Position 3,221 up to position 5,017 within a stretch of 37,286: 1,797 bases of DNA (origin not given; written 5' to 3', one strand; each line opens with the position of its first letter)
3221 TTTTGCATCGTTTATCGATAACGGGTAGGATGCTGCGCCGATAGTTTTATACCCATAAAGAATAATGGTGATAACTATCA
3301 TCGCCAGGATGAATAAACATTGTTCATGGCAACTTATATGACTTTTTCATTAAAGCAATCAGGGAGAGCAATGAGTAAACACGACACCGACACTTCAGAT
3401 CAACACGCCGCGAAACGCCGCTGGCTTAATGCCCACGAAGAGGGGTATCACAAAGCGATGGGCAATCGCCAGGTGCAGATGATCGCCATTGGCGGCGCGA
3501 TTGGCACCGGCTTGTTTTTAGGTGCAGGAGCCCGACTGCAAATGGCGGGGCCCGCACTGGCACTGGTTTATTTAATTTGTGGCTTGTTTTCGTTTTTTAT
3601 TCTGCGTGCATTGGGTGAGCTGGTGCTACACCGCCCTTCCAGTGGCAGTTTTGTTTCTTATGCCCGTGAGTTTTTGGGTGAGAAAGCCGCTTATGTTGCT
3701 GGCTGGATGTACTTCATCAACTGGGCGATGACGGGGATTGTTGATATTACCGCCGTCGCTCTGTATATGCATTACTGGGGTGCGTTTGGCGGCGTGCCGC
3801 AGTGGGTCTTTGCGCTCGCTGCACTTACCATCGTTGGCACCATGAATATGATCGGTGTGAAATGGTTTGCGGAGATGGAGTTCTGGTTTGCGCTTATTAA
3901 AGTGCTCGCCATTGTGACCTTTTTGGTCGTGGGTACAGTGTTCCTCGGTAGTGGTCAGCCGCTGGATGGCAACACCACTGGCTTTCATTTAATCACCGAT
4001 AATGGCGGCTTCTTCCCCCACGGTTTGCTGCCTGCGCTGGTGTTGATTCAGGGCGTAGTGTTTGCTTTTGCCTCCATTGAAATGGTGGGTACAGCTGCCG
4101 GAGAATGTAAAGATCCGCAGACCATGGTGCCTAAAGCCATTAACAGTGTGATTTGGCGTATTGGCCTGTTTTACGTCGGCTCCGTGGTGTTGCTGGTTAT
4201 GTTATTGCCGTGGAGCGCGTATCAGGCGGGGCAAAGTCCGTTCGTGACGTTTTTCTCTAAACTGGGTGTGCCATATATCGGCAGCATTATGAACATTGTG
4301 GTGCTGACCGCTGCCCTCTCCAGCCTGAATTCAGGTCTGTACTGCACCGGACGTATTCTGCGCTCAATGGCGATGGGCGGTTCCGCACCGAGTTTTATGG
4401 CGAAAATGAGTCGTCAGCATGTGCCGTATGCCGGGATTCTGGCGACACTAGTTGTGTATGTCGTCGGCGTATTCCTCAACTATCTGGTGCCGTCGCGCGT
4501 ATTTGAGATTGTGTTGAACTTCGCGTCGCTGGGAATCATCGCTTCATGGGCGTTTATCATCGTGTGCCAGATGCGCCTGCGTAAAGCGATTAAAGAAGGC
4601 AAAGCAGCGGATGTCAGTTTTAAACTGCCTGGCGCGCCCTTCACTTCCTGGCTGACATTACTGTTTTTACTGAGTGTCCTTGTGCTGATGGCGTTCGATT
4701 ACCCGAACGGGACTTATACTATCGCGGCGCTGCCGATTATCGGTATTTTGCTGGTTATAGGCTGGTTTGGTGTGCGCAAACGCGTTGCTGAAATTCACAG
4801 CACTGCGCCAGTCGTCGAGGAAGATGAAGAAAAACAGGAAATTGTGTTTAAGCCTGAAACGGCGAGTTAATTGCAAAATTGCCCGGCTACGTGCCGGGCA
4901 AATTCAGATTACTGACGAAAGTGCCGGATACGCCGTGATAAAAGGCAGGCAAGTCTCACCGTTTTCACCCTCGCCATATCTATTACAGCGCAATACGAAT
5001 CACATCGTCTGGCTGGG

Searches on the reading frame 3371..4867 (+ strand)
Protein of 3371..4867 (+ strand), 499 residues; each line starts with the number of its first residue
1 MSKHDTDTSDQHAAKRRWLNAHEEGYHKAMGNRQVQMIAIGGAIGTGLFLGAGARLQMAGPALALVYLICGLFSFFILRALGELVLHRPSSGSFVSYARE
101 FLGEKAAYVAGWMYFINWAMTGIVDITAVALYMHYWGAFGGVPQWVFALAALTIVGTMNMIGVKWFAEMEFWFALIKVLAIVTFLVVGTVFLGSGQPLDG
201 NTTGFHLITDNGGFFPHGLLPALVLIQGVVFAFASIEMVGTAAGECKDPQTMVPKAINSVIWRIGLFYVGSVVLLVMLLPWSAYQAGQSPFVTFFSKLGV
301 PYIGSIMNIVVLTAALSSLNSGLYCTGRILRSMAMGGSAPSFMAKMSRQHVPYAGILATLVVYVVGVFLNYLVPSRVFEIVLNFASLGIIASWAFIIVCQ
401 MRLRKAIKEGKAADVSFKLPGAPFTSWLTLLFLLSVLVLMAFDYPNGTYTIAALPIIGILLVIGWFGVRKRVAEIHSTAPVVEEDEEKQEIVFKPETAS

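Call 16: find_related_loci(query=window:3371-4867:+, collection=genome_contigs, flank=3000)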
Query window:3371-4867:+ (499 aa) in genome_contigs; peptide patterns used: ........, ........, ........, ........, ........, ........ (x = any residue, [..] = any of these).
600 stretches matched a pattern (row limit reached: there are more); 500 encode a relative of the query (tblastn E <= 1e-3); the best 80 are kept; 80 distinct loci.
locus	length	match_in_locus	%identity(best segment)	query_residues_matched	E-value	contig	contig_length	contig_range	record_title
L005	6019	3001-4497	99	1-499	0e+0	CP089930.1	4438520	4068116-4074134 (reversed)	Escherichia coli strain E69 chromosome, complete genome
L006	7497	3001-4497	99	1-499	0e+0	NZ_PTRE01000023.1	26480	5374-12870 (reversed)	Escherichia sp. MOD1-EC7003 MOD1-EC7003_23_length_26480_cov_113, whole genome shotgun sequence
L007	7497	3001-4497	98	1-499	0e+0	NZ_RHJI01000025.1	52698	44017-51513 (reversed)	Escherichia sp. E1V33 1V33_25_consensus, whole genome shotgun sequence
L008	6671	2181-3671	99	1-499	0e+0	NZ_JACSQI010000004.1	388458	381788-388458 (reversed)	Escherichia whittamii strain Sa2BVA5 NODE_4_length_388458_cov_7.964772, whole genome shotgun sequence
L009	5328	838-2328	98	1-499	0e+0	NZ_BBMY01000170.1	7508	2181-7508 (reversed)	Escherichia albertii NBRC 107761 = DSM 17582 strain NBRC 107761, whole genome shotgun sequence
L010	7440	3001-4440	93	1-480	0e+0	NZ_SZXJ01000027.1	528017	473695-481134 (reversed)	Citrobacter sp. wls619 contig15, whole genome shotgun sequence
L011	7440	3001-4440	93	1-480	0e+0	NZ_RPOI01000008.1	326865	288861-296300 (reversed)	Citrobacter youngae strain CCUG 30791 citrobacter_youngae_CCUG30791T_0000008, whole genome shotgun sequence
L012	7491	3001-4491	91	1-499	0e+0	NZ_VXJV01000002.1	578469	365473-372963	Salmonella enterica subsp. diarizonae strain CCUG 30040T contig_0000002, whole genome shotgun sequence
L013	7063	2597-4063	88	1-489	0e+0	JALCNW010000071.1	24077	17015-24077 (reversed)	MAG: Enterobacter sp. isolate UW_MP_ENTER5_1 Ga0455787_00650, whole genome shotgun sequence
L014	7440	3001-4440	93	1-480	0e+0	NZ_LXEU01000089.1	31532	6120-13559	Kluyvera georgiana ATCC 51603 Sequence00089, whole genome shotgun sequence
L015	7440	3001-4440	93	1-480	0e+0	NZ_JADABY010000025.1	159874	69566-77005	Citrobacter sp. Res13-Sevr-PEB04-36 seq_tig25, whole genome shotgun sequence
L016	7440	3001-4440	93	1-480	0e+0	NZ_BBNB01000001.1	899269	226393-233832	Citrobacter sedlakii NBRC 105722, whole genome shotgun sequence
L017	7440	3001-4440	93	1-480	0e+0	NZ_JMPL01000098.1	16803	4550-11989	Kluyvera ascorbata ATCC 33433 GKAS.assembly.098, whole genome shotgun sequence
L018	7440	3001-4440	93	1-480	0e+0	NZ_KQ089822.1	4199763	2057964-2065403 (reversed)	Citrobacter sp. MGH106 aetzL-supercont1.1, whole genome shotgun sequence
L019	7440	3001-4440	93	1-480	0e+0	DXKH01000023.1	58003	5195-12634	MAG TPA_asm: Citrobacter sp. isolate HRGM_Genome_0066 HRGM_Genome_0066_23, whole genome shotgun sequence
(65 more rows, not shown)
